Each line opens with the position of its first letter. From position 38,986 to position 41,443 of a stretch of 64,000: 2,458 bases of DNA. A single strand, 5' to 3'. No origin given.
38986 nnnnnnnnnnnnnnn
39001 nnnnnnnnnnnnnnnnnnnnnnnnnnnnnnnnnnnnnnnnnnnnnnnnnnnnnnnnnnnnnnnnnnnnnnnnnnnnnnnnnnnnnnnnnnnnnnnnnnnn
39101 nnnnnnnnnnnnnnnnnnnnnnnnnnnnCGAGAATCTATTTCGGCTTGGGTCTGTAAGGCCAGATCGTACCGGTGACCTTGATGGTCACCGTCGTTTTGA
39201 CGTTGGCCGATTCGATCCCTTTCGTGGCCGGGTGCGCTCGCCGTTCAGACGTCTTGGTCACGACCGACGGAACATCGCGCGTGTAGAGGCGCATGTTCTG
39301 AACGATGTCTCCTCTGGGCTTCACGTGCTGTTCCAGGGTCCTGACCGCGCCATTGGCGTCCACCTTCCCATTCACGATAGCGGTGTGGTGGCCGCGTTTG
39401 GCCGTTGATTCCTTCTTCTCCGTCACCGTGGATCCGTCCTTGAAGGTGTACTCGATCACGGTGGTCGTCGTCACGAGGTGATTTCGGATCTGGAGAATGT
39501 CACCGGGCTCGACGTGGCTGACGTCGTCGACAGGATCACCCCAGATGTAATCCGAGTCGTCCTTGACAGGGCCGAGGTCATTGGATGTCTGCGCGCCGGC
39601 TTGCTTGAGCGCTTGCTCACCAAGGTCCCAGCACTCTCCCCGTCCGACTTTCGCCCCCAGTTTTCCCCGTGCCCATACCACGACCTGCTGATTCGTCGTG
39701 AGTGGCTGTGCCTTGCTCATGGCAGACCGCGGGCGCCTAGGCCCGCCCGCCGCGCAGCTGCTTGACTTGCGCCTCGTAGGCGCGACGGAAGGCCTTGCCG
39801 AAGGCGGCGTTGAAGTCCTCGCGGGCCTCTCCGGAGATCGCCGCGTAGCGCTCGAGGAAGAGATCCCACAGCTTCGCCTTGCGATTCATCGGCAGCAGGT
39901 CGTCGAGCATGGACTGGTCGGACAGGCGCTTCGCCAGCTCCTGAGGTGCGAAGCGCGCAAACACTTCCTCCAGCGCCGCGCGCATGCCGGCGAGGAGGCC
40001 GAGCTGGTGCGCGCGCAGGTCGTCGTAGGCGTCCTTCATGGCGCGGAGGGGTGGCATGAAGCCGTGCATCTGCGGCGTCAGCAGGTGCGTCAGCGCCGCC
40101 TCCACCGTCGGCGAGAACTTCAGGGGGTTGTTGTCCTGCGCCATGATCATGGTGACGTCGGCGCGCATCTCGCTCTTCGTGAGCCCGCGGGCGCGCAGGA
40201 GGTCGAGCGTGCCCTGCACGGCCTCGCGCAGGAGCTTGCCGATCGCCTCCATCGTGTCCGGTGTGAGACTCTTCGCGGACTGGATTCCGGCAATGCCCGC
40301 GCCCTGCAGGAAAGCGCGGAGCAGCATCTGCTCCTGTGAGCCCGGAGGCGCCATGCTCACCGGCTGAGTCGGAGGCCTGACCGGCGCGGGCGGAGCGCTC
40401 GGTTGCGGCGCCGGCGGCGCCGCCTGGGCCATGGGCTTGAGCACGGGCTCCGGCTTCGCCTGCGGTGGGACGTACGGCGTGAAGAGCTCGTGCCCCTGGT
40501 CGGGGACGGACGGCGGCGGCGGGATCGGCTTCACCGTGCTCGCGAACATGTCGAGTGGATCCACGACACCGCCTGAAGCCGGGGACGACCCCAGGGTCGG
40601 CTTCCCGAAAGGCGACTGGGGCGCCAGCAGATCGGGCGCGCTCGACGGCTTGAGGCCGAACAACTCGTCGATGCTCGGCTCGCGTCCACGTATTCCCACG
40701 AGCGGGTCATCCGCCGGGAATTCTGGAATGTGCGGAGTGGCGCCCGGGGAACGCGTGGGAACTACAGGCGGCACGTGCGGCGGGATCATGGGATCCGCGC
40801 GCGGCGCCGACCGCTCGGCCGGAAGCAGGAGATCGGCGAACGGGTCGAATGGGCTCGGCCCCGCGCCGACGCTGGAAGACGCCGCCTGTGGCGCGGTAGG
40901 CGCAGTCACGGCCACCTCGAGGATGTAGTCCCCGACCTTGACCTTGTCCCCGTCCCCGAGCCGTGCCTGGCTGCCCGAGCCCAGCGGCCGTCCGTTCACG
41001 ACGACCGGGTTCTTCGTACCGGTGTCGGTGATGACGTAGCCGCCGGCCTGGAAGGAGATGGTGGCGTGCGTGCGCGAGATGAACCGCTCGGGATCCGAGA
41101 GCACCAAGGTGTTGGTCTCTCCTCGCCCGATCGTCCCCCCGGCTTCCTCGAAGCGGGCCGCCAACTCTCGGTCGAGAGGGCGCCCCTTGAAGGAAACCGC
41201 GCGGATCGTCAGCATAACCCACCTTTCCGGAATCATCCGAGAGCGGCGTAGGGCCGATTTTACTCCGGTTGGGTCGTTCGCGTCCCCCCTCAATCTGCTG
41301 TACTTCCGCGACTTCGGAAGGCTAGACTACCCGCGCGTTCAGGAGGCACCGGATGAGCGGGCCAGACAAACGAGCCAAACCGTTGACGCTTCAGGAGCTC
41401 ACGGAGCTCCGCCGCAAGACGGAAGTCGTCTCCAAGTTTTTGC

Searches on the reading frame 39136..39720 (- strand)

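Call 27: search_protein_families(library=pfam, proteins=[window:39136-39720:-], max_evalue=0.001)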
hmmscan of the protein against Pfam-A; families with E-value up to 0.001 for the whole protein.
window:39136-39720:- (194 aa): 1 family
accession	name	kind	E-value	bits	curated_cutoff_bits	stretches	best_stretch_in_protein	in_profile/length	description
PF25459.1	AIM3_BBC1_C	-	2.8e-09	37.4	27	1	11-136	25-143/180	AIM3/BBC1 Cysteine proteinase-fold domain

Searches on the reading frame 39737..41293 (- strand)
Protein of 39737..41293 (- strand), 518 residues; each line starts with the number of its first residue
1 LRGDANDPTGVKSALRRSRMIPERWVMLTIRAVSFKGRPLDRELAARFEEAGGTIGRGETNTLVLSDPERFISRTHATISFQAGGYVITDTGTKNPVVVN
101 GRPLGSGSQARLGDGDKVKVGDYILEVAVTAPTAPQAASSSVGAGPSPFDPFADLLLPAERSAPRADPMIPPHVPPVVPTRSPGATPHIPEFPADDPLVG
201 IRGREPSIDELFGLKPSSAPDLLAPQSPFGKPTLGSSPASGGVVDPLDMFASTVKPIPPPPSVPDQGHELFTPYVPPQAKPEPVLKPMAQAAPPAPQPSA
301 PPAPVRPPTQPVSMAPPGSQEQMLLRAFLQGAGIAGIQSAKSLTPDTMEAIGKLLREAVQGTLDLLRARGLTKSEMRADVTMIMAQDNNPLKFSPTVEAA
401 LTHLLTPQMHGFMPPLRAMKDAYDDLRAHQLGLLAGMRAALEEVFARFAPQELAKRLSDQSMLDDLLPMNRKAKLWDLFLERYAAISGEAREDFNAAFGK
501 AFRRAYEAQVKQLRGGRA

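Call 27: search_protein_families(library=pfam, proteins=[window:39737-41293:-], max_evalue=0.001)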
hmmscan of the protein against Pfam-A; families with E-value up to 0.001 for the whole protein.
window:39737-41293:- (518 aa): 3 families
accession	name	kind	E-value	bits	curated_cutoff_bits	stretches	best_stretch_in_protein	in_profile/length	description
PF20232.3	T6SS_FHA_C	-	1.5e-59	201.2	23.7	1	330-509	1-180/180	C-terminal domain of Type VI secretion system FHA protein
PF00498.31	FHA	-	1e-14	55.2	20.7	1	54-121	2-67/67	FHA domain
PF16697.10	Yop-YscD_cpl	-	7.4e-08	33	33.2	1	52-126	18-89/94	Inner membrane component of T3SS, cytoplasmic domain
